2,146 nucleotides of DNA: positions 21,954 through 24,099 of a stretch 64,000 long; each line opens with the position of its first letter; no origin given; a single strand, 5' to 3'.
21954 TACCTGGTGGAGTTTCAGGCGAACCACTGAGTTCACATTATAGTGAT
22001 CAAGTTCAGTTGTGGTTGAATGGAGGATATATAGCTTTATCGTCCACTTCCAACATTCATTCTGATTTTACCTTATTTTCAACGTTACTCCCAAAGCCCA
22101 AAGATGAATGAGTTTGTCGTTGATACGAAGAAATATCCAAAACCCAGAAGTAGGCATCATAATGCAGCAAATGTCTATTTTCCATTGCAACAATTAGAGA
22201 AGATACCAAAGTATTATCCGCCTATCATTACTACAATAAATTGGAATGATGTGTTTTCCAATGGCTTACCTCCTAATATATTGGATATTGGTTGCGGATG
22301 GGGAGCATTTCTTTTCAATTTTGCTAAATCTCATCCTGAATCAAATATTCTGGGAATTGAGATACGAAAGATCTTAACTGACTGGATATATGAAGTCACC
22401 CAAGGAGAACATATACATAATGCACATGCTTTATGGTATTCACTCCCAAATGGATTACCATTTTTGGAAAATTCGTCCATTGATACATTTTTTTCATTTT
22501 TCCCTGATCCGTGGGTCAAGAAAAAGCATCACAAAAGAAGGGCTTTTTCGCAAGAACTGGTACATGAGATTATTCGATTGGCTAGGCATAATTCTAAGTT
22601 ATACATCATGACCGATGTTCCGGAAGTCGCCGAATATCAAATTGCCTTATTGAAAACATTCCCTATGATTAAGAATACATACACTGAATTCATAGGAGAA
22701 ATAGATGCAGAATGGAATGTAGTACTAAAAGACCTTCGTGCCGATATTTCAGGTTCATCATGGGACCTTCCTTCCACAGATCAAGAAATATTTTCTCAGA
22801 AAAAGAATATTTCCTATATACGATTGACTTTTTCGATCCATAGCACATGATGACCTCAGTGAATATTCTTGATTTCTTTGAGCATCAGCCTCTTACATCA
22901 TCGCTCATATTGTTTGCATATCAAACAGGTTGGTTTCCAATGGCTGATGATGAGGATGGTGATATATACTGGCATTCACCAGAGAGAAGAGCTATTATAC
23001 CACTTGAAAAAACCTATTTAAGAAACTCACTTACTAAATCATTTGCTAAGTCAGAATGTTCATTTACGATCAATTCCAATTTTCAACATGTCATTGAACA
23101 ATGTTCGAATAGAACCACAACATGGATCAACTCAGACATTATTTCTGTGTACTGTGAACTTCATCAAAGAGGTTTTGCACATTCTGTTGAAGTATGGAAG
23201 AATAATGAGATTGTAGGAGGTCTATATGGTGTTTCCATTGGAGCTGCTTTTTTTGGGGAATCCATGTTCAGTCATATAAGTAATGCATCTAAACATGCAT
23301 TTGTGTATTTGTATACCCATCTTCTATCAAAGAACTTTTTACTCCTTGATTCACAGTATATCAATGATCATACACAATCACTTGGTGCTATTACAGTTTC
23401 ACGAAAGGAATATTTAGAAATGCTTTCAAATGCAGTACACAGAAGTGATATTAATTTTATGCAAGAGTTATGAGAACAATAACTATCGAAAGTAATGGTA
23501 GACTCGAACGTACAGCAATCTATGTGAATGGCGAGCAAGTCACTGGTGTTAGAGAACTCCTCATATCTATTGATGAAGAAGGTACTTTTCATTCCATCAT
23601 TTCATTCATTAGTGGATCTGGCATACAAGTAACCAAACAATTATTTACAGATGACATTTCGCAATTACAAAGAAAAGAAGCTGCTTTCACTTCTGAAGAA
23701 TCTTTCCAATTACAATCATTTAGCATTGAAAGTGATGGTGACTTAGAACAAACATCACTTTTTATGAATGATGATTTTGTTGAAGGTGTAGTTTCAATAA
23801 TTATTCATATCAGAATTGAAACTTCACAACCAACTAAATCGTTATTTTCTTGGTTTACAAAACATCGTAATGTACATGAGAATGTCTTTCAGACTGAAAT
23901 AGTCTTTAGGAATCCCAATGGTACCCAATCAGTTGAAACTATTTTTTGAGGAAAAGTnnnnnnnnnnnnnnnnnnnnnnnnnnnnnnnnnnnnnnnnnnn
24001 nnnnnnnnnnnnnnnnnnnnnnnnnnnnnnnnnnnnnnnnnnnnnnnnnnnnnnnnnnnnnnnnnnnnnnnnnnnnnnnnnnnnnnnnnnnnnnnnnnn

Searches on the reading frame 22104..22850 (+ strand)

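Call 3: search_protein_families(library=pfam, proteins=[window:22104-22850:+], max_evalue=1)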
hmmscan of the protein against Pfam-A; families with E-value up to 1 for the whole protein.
window:22104-22850:+ (248 aa): 10 families
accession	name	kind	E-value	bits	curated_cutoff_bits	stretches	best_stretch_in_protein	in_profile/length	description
PF02390.23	Methyltransf_4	-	7.8e-30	104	24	1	57-192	3-139/173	Putative methyltransferase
PF13649.12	Methyltransf_25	-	1.2e-05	26.3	27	1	59-134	1-73/97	Methyltransferase domain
PF13847.12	Methyltransf_31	-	5.3e-05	23.4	27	1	58-89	6-38/145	Methyltransferase domain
PF08242.18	Methyltransf_12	-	0.00058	21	30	1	60-89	1-30/98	Methyltransferase domain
PF13489.12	Methyltransf_23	-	0.0034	17.6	27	1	54-109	21-61/164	Methyltransferase domain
PF05175.20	MTS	-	0.0051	16.9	23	1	58-168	34-138/170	Methyltransferase small domain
PF02353.26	CMAS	-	0.011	15.5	27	1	58-89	65-95/273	Mycolic acid cyclopropane synthetase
PF08241.18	Methyltransf_11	-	0.015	16.4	21.2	1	60-138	1-73/95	Methyltransferase domain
PF08003.17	Methyltransf_9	-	0.12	11.7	23.8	1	58-131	118-188/315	Protein of unknown function (DUF1698)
PF24675.1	NpmA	-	0.14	11.8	60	1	59-85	27-53/214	16S rRNA (adenine(1408)-N(1))-methyltransferase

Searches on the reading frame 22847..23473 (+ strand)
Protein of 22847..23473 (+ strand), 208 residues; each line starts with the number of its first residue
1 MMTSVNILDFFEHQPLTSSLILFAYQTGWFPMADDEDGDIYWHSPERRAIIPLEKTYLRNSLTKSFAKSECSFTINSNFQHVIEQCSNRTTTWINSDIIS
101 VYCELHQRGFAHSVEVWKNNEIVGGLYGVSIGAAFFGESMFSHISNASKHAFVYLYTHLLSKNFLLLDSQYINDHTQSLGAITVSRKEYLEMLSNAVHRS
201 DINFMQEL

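Call 3: search_protein_families(library=pfam, proteins=[window:22847-23473:+], max_evalue=1)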
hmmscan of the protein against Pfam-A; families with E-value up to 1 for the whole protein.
window:22847-23473:+ (208 aa): 1 family
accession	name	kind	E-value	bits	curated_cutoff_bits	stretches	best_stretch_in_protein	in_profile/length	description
PF03588.20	Leu_Phe_trans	-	6.6e-61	205.2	22.7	1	21-184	4-170/171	Leucyl/phenylalanyl-tRNA protein transferase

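Call 4: search_protein_families(library=ncbifam, proteins=[window:22847-23473:+], max_evalue=1)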
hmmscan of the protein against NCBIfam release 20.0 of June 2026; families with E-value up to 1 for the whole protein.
window:22847-23473:+ (208 aa): 1 family
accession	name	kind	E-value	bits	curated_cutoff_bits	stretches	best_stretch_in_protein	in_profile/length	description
TIGR00667.1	aat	equivalog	2.4e-57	193.5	143.55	1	22-198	6-184/193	leucyl/phenylalanyl-tRNA--protein transferase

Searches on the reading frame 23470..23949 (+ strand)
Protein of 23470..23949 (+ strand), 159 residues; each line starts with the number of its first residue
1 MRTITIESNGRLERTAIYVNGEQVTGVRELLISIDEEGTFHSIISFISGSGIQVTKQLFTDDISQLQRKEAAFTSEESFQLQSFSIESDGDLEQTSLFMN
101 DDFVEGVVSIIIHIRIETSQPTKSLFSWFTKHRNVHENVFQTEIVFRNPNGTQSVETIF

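Call 3: search_protein_families(library=pfam, proteins=[window:23470-23949:+], max_evalue=1)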
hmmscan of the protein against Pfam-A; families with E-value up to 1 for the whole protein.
window:23470-23949:+ (159 aa): 2 families
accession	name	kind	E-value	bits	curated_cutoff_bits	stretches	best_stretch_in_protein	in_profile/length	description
PF04486.18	SchA_CurD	-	0.004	17.7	24.2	0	7-48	39-74/119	SchA/CurD like domain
PF09757.15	Arb2-like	-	0.058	13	26.6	1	12-69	143-200/258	Arb2-like domain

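Call 4: search_protein_families(library=ncbifam, proteins=[window:23470-23949:+], max_evalue=1)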
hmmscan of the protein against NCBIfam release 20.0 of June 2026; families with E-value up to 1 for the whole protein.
window:23470-23949:+ (159 aa): 0 families

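Call 18: find_homologous_proteins(query=window:23470-23949:+, max_evalue=0.001)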
Query window:23470-23949:+ (159 aa): 40 proteins with E <= 0.001 among 49 candidates.
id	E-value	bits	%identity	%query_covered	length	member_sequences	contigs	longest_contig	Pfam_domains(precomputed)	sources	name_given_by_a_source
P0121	4.5e-91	320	97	100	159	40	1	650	-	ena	-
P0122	7.2e-82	290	89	100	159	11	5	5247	-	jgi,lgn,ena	-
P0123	3.6e-69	249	74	100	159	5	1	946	-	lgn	-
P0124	5.9e-60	219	64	100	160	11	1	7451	-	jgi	-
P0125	4.4e-59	217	63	100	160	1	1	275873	-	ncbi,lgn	ncbi:MAG: hypothetical protein ACO3GR_01455 [Candidatus Kapaibacteriota bacterium]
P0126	1.0e-56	209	62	100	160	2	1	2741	-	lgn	-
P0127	1.5e-54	202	59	100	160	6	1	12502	-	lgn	-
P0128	8.5e-54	199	58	100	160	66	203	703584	-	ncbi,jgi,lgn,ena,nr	ncbi:MAG: hypothetical protein LW818_06995 [Ignavibacteriae bacterium]|jgi:hypothetical protein|nr:h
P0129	1.6e-53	198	59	100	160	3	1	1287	-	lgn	-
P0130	3.4e-53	197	58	100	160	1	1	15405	-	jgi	jgi:hypothetical protein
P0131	1.1e-51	193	61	100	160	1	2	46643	-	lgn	-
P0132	5.6e-50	187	54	100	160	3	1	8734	-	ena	-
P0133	5.0e-49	184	59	100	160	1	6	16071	-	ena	-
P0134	1.7e-48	182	56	100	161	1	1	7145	-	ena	-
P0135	2.7e-36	143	48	100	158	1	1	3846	-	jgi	jgi:hypothetical protein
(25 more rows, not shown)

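Call 30: predict_structure(alignment_id=A4)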
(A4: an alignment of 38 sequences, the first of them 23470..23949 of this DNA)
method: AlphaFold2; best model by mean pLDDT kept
length: 159 residues; sequences in the alignment: 38
mean_pLDDT: 89.8   pTM: 0.82
mean pLDDT of the five models: 89.8, 89.2, 88.9, 88.6, 88.4
residues with pLDDT >= 90: 131; 70-90: 9; 50-70: 9; < 50: 10
segments of 3 or more residues with pLDDT < 50: 121-124, 130-134
pLDDT, mean of each block of 10 residues (from residue 1): 97 95 96 95 96 96 96 90 97 96 96 83 48 64 96 96
secondary structure, 60 per line:
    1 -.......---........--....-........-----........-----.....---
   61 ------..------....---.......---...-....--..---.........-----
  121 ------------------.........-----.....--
elements in order: E2-8 E15-19 E22-25 E27-34 E40-47 E53-57 H75-78 E82-88 E96-99 E107-115 E139-147 E153-157

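Call 61: fold_search(model_id=the predicted structure, library=viral)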
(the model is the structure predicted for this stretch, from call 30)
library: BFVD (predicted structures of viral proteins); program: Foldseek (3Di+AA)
matches with E <= 10: 431; with E <= 0.001: 0
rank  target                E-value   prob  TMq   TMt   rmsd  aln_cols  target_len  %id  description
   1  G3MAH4                6.3e-02  0.63  0.28  0.35  13.6       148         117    8  Gp433 [Bacillus phage G]
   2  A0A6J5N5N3            8.1e-02  0.13  0.14  0.17  16.9       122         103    9  Uncharacterized protein [uncultured Caudovirales phage]
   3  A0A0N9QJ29            1.3e-01  0.21  0.19  0.05  14.8       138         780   12  Glycosyl hydrolase family 16 [Chrysochromulina ericina virus CeV-01B]
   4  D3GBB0                1.9e-01  0.33  0.23  0.17  14.4       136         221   15  p25 [Fig mild mottle-associated virus]
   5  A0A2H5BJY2            1.9e-01  0.14  0.20  0.11  23.7       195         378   11  Uncharacterized protein [Erwinia phage vB_EamM_MadMel]
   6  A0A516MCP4            2.0e-01  0.15  0.21  0.08  15.8       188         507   10  (no name in the UniProt tables at hand)
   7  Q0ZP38                2.3e-01  0.06  0.15  0.10  20.4       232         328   10  Uncharacterized protein [Neodiprion abietis nucleopolyhedrovirus]
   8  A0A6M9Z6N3            2.5e-01  0.15  0.15  0.24  14.0       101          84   12  Uncharacterized protein [Vibrio phage vB_ValS_X1]
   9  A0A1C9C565            3.5e-01  0.04  0.12  0.05  18.7       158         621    5  Putative mRNA capping enzyme [Heterosigma akashiwo virus 01]
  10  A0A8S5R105            3.7e-01  0.05  0.14  0.05  21.1       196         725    8  Baseplate wedge protein [Myoviridae sp. cteBs22]
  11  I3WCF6                4.4e-01  0.10  0.20  0.12  17.5       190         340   10  Coat protein minor (Fragment) [Blackberry yellow vein-associated virus]
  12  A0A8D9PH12            4.4e-01  0.03  0.11  0.10  18.7       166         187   13  P3 [Bemisia tabaci-associated virus 1]
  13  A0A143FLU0            4.4e-01  0.03  0.12  0.06  26.1       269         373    9  (no name in the UniProt tables at hand)
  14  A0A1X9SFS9            4.6e-01  0.03  0.12  0.07  26.5       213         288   13  Uncharacterized protein [Bacillus phage Flapjack]
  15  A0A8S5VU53            6.0e-01  0.06  0.19  0.17  15.7       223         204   10  Uncharacterized protein [Ackermannviridae sp.]
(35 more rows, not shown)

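Call 65: search_protein_families(library=padloc, proteins=[window:23470-23949:+], max_evalue=1)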
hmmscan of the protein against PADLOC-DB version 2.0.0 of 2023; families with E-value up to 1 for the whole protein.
window:23470-23949:+ (159 aa): 0 families

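Call 66: search_protein_families(library=phrogs, proteins=[window:23470-23949:+], max_evalue=1)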
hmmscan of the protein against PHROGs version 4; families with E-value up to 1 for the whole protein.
window:23470-23949:+ (159 aa): 0 families

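Call 68: search_solved_structures(query=A4, max_evalue=1)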
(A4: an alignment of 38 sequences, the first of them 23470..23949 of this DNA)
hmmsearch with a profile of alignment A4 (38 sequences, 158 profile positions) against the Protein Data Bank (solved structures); distinct sequences matched with E-value up to 1: 1.
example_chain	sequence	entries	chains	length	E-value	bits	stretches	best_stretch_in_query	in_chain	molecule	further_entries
3sz6_A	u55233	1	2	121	0.24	14.5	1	69-104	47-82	Conserved domain protein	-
